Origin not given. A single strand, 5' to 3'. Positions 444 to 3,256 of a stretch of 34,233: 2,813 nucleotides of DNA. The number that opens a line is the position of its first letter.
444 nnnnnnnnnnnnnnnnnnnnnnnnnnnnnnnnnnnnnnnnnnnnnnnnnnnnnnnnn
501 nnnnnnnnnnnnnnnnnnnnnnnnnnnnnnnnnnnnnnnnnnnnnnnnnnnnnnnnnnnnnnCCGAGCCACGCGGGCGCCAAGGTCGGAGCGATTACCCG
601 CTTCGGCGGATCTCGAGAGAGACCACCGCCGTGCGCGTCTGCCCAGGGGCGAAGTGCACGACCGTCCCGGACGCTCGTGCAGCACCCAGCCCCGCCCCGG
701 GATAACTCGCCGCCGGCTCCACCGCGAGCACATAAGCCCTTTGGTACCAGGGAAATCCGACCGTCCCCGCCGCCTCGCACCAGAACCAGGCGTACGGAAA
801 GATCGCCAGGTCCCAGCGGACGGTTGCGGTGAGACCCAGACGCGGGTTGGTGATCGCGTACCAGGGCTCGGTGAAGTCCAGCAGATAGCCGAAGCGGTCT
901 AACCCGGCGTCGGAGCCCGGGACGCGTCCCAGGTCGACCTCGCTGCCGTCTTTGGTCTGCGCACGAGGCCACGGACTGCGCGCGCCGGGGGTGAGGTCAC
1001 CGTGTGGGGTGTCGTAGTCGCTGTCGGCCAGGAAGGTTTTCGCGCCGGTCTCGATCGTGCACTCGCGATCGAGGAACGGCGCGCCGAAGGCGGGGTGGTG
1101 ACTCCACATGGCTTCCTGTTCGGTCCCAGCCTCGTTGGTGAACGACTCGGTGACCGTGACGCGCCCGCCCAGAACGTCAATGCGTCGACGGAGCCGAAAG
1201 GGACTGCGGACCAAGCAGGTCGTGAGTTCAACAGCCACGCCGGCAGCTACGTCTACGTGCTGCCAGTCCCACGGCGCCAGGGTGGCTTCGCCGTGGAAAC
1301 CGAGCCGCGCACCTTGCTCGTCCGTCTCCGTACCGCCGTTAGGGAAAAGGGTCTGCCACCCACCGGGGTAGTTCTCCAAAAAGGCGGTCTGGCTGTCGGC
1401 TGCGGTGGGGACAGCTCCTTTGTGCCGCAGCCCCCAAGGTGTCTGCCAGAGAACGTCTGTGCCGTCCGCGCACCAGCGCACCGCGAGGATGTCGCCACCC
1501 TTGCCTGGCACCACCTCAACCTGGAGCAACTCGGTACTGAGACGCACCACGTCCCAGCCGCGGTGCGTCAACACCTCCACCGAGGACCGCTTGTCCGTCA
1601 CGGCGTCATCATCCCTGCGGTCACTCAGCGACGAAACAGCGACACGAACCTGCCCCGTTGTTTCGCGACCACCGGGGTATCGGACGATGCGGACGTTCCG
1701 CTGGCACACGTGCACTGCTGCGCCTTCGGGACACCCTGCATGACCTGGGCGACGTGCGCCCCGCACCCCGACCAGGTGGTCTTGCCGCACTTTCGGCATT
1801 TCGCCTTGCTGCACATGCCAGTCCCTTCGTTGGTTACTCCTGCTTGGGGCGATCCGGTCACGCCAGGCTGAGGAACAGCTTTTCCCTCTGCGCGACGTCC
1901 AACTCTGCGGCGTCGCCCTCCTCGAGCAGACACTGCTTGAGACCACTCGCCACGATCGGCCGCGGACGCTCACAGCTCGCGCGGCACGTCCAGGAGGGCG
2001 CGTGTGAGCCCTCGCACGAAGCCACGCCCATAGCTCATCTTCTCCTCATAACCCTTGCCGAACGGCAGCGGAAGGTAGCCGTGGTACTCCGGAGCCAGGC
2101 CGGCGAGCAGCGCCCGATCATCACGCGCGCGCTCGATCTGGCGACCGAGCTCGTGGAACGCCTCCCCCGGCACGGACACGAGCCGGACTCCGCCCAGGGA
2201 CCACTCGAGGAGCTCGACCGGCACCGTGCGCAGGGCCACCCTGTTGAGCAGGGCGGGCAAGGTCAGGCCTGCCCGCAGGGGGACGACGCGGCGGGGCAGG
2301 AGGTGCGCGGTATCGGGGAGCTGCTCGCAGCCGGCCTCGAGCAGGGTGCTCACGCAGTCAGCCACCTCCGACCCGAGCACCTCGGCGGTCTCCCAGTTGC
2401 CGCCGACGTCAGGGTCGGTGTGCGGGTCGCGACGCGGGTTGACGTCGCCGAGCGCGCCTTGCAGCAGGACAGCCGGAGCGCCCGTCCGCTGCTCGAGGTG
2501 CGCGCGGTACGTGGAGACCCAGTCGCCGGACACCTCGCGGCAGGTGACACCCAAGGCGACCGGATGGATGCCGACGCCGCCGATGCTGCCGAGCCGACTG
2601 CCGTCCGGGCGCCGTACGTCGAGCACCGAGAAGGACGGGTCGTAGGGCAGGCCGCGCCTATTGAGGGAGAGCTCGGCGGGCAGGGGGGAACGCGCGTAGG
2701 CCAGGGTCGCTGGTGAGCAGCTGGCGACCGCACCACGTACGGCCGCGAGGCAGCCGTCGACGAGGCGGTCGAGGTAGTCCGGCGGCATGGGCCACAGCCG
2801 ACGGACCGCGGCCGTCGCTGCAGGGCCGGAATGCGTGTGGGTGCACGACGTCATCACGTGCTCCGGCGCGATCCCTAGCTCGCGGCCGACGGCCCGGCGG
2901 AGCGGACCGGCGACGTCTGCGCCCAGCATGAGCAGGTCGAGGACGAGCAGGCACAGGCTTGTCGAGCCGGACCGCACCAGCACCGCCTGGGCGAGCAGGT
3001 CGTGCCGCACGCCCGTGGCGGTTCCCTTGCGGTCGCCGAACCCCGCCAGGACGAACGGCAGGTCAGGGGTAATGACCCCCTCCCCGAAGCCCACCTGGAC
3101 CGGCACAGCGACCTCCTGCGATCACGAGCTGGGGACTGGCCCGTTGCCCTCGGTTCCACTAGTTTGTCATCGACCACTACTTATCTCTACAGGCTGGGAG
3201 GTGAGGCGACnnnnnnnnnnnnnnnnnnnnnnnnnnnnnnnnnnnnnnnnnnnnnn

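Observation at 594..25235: Candidate undescribed system: import and intracellular dismantling of an acylated GlcNAc-containing glycoconjugate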

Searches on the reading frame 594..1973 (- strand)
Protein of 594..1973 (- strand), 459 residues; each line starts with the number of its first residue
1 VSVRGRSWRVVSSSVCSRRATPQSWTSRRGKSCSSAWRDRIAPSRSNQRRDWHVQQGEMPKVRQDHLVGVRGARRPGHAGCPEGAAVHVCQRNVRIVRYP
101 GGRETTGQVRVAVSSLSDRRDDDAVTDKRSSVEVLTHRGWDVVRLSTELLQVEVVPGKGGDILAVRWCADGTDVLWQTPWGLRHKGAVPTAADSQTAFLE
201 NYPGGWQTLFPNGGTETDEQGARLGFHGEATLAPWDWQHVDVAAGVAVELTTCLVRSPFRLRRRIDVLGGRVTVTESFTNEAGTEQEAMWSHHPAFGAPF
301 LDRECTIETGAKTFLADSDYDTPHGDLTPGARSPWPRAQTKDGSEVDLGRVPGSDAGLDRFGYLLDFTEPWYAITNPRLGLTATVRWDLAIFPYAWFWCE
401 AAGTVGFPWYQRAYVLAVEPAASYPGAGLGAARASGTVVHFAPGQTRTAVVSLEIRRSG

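Call 5: search_protein_families(library=pfam, proteins=[window:594-1973:-], max_evalue=0.01)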
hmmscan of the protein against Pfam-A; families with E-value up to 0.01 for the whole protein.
window:594-1973:- (459 aa): 1 family
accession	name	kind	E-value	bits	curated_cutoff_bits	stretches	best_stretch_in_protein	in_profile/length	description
PF14486.12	DUF4432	-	8.1e-22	77.8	32.5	2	138-317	2-190/304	Domain of unknown function (DUF4432)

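Call 8: search_protein_families(library=ncbifam, proteins=[window:594-1973:-], max_evalue=0.001)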
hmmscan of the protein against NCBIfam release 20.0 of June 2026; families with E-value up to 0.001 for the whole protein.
window:594-1973:- (459 aa): 0 families

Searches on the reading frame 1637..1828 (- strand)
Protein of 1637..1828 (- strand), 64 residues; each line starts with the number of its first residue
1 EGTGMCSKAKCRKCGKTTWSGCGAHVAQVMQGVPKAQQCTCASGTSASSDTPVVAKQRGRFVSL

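Call 27: search_protein_families(library=pfam, proteins=[window:1637-1828:-], max_evalue=5)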
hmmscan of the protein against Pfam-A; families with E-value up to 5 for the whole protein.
window:1637-1828:- (64 aa): 1 family
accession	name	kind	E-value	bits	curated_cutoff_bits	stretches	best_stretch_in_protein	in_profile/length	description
PF21364.3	EGF_FBN_1st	-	0.55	10.3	26.7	1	39-47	12-20/22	Fibrillin, first EGF domain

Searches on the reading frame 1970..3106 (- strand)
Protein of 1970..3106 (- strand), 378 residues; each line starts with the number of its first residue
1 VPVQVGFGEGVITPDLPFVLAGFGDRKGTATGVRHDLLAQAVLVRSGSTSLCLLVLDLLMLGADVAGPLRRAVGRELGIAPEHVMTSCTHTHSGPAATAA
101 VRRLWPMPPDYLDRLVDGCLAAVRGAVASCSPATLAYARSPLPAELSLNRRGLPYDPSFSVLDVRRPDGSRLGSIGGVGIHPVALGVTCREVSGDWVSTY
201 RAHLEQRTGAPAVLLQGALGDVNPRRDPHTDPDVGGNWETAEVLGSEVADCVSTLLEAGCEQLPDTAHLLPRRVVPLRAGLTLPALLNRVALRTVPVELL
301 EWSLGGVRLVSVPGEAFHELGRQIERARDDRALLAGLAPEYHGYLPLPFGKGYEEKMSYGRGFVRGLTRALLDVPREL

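Call 5: search_protein_families(library=pfam, proteins=[window:1970-3106:-], max_evalue=0.01)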
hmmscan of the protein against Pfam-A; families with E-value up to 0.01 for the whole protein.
window:1970-3106:- (378 aa): 1 family
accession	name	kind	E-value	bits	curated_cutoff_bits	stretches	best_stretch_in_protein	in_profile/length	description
PF04734.18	Ceramidase_alk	-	3.1e-09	36.5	32.1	1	5-155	3-161/509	Neutral/alkaline non-lysosomal ceramidase, N-terminal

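Call 8: search_protein_families(library=ncbifam, proteins=[window:1970-3106:-], max_evalue=0.001)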
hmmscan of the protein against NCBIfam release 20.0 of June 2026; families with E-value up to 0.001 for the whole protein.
window:1970-3106:- (378 aa): 1 family
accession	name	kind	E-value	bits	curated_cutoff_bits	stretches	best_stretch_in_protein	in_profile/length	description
NF041649.1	ceramidase_neut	equivalog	0.00074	17.8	1200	0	20-151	19-158/636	neutral ceramidase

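Call 22: search_solved_structures(query=window:1970-3106:-, max_evalue=1)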
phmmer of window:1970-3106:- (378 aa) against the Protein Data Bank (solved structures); distinct sequences matched with E-value up to 1: 1.
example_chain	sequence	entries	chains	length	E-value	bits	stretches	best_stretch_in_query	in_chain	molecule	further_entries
4wgk_A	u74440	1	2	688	0.25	13.3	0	18-98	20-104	Neutral ceramidase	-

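Call 40: find_homologous_proteins(query=window:1970-3106:-, max_evalue=0.00001)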
Query window:1970-3106:- (378 aa): 395 proteins with E <= 0.00001 among 8000 candidates; the best 120 are listed.
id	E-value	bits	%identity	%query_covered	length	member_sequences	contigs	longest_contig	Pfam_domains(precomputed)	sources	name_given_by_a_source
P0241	8.4e-234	793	94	100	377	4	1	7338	PF04734.19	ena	-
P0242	8.4e-194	662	80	99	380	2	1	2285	-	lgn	-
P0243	3.1e-190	650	79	99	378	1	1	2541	PF04734.19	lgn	-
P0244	2.3e-186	637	79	97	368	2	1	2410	PF04734.19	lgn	-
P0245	3.7e-185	633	79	99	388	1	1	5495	PF04734.19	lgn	-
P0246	3.2e-184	630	77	99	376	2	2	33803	PF04734.19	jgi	jgi:hypothetical protein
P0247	2.3e-181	621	76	99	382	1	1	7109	PF04734.19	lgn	-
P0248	2.3e-181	621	75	99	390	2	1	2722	PF04734.19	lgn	-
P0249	1.6e-180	618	76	99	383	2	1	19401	PF04734.19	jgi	jgi:neutral ceramidase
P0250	1.3e-178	612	75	98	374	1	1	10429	PF04734.19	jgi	jgi:hypothetical protein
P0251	7.2e-178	609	74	98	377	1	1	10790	PF04734.19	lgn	-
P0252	3.5e-177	607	74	99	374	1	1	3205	PF04734.19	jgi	-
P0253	2.9e-176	604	74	99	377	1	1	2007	PF04734.19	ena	-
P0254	4.5e-175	600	74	98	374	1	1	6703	PF04734.19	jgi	jgi:hypothetical protein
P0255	6.6e-173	593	74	99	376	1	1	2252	PF04734.19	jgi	jgi:hypothetical protein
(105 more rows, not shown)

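Call 74: predict_structure(alignment_id=A3)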
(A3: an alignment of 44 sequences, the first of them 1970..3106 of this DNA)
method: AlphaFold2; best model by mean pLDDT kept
length: 378 residues; sequences in the alignment: 44
mean_pLDDT: 94.9   pTM: 0.94
mean pLDDT of the five models: 94.9, 93.9, 92.6, 92.4, 92.3
residues with pLDDT >= 90: 335; 70-90: 40; 50-70: 3; < 50: 0
segments of 3 or more residues with pLDDT < 50: none
pLDDT, mean of each block of 10 residues (from residue 1): 96 95 82 97 97 98 97 99 97 94 92 98 99 98 93 91 98 97 91 97 98 90 81 89 97 97 97 98 94 98 98 95 97 95 95 94 98 87
secondary structure, 60 per line:
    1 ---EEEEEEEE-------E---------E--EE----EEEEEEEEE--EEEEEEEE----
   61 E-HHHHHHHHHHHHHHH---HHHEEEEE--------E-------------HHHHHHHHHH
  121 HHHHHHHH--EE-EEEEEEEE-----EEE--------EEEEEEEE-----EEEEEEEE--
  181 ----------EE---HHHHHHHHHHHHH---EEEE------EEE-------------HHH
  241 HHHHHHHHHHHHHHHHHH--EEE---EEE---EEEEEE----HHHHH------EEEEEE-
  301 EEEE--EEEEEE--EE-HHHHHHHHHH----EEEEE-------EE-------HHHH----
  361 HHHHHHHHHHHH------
elements in order: E4-11 E38-46 E49-56 H63-77 E84-88 H111-128 E134-141 E147-149 E158-165 E171-178 H196-208 E212-215 E222-224 H238-258 E261-263 E267-269 E273-278 H283-287 E294-299 E301-304 E307-312 H318-327 E332-336 H353-356 H361-372

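Call 76: fold_search(model_id=the predicted structure, library=pdb)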
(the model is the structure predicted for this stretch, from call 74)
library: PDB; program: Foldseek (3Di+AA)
matches with E <= 10: 778; with E <= 0.001: 15
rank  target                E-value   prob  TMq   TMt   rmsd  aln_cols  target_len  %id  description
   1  2zws                  5.8e-25  1.00  0.84  0.52   4.9       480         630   18  Crystal Structure Analysis of neutral ceramidase from Pseudomonas aeruginosa (released 2009-03-03)
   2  2zxc_A                2.6e-24  1.00  0.83  0.50   4.6       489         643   18  Ceramidase complexed with C2 (released 2009-02-03)
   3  4wgk_B                5.3e-24  1.00  0.81  0.47   5.8       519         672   14  Crystal structure of human neutral ceramidase with Zn-bound phosphate (released 2015-07-08)
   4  4wgk_A                2.1e-23  1.00  0.81  0.47   5.7       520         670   15  Crystal structure of human neutral ceramidase with Zn-bound phosphate (released 2015-07-08)
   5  1jro_B                7.6e-05  0.66  0.18  0.11  23.0       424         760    8  Crystal Structure of Xanthine Dehydrogenase from Rhodobacter capsulatus (released 2002-01-11)
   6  1fiq_C                8.1e-05  0.66  0.18  0.11  22.8       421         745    8  CRYSTAL STRUCTURE OF XANTHINE OXIDASE FROM BOVINE MILK (released 2000-10-04)
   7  2w55_B                2.2e-04  0.44  0.16  0.10  23.4       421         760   10  Crystal Structure of Xanthine Dehydrogenase (E232Q variant) from Rhodobacter capsulatus in Complex with Hypoxanthine (released 2008-12-23)
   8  7opn_A                3.4e-04  0.47  0.20  0.08  22.4       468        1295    9  Human Aldehyde Oxidase SNP R1231H in complex with Raloxifene (released 2021-09-01)
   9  8emt_A                3.6e-04  0.33  0.18  0.07  24.5       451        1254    8  Cryo-EM analysis of the human aldehyde oxidase from liver (released 2023-05-10)
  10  7orc_A                4.3e-04  0.54  0.21  0.08  21.6       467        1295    8  Human Aldehyde Oxidase in complex with Raloxifene (released 2021-09-01)
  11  3b9j_K                5.2e-04  0.44  0.18  0.11  23.0       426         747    8  Structure of Xanthine Oxidase with 2-hydroxy-6-methylpurine (released 2007-12-04)
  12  3b9j_C                5.2e-04  0.41  0.19  0.11  22.8       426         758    9  Structure of Xanthine Oxidase with 2-hydroxy-6-methylpurine (released 2007-12-04)
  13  6q6q                  5.8e-04  0.51  0.20  0.08  21.8       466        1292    8  Human aldehyde oxidase SNP G1269R (released 2019-05-01)
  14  3eub_C                7.0e-04  0.33  0.17  0.10  23.2       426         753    8  Crystal Structure of Desulfo-Xanthine Oxidase with Xanthine (released 2009-01-27)
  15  4ytz_B                9.4e-04  0.33  0.17  0.07  23.6       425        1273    8  Rat xanthine oxidoreductase, C-terminal deletion protein variant, crystal grown without dithiothreitol (released 2015-04-22)
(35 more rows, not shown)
